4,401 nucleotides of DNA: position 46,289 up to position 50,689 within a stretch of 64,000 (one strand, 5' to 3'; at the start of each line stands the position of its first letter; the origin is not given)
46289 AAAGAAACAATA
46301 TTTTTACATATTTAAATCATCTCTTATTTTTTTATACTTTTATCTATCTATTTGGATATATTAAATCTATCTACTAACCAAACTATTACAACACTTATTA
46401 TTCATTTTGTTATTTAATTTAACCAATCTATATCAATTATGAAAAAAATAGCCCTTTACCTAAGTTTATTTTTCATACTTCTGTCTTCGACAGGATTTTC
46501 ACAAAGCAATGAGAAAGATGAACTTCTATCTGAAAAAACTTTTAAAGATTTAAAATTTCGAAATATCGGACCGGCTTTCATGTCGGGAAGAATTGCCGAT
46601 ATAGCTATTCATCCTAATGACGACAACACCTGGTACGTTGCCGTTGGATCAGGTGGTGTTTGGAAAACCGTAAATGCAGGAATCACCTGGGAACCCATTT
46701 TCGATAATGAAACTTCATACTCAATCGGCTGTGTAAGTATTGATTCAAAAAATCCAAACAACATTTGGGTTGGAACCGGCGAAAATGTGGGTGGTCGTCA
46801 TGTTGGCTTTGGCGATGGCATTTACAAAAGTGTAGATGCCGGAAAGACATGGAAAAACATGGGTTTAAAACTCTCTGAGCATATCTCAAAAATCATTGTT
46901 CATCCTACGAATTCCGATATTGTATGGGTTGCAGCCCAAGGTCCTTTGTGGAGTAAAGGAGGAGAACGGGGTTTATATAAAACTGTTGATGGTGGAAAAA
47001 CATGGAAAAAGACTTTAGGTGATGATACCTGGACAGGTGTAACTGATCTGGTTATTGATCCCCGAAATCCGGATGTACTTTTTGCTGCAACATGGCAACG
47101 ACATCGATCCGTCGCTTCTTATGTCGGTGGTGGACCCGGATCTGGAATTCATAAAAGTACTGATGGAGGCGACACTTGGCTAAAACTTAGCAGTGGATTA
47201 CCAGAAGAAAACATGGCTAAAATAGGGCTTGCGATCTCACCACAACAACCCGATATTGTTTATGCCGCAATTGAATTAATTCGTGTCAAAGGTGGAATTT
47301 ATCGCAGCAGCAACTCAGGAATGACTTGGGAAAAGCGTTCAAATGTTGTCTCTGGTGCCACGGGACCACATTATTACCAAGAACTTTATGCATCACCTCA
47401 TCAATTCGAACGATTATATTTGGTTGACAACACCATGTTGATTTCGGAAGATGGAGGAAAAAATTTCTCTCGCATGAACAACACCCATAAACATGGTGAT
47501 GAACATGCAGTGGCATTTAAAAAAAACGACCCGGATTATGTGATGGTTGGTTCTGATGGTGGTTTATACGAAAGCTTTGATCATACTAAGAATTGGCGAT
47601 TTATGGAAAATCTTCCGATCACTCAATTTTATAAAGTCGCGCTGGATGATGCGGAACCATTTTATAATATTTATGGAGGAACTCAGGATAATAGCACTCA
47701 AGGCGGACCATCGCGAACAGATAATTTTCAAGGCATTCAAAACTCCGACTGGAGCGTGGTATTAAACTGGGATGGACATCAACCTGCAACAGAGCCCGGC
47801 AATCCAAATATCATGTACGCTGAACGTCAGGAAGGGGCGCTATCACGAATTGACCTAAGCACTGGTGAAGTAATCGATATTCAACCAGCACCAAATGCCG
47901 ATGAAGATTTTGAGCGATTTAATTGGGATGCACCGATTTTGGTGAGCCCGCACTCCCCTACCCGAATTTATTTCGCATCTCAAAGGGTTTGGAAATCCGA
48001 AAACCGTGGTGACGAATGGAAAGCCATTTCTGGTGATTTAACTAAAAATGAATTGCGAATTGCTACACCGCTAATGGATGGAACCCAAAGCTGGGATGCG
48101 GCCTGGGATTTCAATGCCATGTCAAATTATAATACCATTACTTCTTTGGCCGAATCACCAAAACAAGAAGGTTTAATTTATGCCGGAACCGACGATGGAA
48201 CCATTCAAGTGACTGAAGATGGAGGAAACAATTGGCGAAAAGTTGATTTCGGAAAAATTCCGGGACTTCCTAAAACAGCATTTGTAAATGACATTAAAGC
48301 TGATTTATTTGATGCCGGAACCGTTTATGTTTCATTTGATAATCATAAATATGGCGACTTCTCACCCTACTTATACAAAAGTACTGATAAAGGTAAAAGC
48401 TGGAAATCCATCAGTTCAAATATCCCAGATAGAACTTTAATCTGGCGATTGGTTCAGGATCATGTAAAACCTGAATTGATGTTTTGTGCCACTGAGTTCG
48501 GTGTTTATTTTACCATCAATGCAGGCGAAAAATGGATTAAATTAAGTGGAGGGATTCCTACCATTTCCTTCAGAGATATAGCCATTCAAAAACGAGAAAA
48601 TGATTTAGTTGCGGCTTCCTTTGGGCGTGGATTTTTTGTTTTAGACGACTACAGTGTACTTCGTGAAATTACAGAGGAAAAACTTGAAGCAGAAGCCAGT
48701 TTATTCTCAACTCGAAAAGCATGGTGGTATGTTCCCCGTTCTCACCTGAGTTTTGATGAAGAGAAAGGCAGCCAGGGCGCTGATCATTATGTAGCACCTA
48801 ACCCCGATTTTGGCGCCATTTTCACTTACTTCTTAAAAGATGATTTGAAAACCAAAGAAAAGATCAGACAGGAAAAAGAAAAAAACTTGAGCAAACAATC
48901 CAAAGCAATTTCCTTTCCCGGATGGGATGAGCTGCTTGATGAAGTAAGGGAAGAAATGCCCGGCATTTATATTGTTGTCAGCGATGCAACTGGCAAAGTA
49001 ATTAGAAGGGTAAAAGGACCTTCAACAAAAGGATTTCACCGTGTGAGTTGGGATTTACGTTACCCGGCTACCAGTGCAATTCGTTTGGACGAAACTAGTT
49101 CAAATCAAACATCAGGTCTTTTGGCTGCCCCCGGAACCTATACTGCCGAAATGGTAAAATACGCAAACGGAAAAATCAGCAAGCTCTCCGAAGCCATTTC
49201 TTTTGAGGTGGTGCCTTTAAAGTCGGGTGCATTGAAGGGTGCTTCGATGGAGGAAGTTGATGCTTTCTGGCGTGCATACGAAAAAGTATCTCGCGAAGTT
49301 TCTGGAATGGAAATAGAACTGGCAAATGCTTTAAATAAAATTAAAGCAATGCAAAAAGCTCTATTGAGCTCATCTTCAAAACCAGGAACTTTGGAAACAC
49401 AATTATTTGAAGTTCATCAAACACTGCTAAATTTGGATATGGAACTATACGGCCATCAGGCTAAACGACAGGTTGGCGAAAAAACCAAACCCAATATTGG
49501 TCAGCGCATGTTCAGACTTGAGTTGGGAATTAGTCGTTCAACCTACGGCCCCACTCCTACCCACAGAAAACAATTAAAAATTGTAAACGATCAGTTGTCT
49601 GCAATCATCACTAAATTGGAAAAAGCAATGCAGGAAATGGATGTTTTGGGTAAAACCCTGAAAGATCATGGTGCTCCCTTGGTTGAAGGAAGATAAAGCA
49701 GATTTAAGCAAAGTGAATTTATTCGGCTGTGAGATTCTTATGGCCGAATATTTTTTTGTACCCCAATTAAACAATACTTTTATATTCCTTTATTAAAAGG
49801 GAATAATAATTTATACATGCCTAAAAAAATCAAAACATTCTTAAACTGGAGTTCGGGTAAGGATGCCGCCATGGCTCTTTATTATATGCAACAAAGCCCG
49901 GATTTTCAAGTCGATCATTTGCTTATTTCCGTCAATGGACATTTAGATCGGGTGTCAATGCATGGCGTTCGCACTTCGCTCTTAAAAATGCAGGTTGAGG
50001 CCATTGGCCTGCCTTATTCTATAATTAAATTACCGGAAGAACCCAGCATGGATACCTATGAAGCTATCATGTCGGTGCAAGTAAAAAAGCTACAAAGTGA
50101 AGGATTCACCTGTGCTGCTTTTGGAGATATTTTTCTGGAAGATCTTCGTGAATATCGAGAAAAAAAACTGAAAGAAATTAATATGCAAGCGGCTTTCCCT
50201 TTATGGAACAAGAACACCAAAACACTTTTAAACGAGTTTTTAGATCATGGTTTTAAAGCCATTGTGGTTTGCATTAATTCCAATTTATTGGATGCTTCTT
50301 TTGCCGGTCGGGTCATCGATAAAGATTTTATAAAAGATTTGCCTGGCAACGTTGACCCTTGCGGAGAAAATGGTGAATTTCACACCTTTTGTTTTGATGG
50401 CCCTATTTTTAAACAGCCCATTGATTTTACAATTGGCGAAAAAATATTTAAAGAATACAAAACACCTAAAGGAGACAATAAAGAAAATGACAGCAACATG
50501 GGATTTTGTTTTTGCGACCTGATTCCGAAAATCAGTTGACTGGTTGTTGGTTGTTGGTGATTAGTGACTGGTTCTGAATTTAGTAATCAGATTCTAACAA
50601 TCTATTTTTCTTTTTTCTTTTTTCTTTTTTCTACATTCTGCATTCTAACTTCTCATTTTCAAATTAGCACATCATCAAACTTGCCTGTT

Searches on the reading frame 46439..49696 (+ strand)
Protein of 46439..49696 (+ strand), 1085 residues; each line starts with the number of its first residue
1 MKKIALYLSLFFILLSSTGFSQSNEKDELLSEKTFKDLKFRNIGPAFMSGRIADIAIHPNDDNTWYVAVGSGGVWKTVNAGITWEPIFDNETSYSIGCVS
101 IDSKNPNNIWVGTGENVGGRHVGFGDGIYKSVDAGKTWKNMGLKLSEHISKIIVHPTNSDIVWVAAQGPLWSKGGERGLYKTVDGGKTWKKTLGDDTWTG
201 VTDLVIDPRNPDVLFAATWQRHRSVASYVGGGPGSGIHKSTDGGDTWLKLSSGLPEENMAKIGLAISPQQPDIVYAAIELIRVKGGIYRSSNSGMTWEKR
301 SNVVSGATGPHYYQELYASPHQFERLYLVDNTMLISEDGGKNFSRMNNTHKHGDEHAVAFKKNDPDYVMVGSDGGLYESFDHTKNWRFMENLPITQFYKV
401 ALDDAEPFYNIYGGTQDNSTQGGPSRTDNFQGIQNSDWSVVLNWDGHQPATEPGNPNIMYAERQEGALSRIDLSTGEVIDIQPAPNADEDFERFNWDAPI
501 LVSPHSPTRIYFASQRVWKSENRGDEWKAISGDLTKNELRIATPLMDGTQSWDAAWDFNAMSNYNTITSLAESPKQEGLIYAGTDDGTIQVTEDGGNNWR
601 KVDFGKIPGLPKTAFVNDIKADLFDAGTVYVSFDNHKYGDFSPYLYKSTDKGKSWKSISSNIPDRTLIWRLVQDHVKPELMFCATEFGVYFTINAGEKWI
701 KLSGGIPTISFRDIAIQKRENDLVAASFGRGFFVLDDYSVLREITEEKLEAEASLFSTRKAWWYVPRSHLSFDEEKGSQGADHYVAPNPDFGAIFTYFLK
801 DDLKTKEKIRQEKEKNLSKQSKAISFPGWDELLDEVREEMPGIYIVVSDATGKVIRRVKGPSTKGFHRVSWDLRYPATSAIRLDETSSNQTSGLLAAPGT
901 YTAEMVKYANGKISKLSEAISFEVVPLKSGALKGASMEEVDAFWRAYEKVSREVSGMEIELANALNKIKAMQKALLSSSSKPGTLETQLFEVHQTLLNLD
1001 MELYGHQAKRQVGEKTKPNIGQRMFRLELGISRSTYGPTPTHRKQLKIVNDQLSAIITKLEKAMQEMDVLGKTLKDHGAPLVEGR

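Call 92: search_protein_families(library=pfam, proteins=[window:46439-49696:+], max_evalue=0.001)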
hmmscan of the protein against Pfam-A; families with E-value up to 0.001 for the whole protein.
window:46439-49696:+ (1085 aa): 5 families
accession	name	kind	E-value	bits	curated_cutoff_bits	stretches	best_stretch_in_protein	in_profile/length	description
PF15902.12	Sortilin-Vps10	-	5.9e-33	114.8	33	2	128-253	3-115/446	Sortilin, neurotensin receptor 3,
PF14870.12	PSII_BNR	-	1.9e-13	50.8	27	0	228-302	76-142/303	Photosynthesis system II assembly factor YCF48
PF02012.26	BNR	-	6.4e-07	28.9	27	0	180-191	1-12/12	BNR/Asp-box repeat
PF24316.1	Tli3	-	9e-06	26.5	27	0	330-354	83-110/129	T6SS Tli3 immunity protein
PF13088.12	BNR_2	-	2.8e-05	24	31.4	0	129-303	85-254/277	BNR repeat-like domain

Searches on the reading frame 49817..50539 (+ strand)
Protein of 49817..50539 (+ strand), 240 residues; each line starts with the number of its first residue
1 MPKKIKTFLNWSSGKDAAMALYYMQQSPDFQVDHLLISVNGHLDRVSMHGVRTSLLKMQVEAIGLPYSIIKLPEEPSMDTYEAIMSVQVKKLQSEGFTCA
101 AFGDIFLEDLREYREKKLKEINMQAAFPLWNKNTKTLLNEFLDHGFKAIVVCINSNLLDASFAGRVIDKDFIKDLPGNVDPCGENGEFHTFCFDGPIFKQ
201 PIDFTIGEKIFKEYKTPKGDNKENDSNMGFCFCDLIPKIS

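Call 92: search_protein_families(library=pfam, proteins=[window:49817-50539:+], max_evalue=0.001)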
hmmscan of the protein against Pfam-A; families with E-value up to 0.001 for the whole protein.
window:49817-50539:+ (240 aa): 1 family
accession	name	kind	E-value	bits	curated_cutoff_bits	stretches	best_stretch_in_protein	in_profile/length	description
PF01902.24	Diphthami_syn_2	-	1e-35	123.7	23.2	1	6-210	2-204/219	Diphthamide synthase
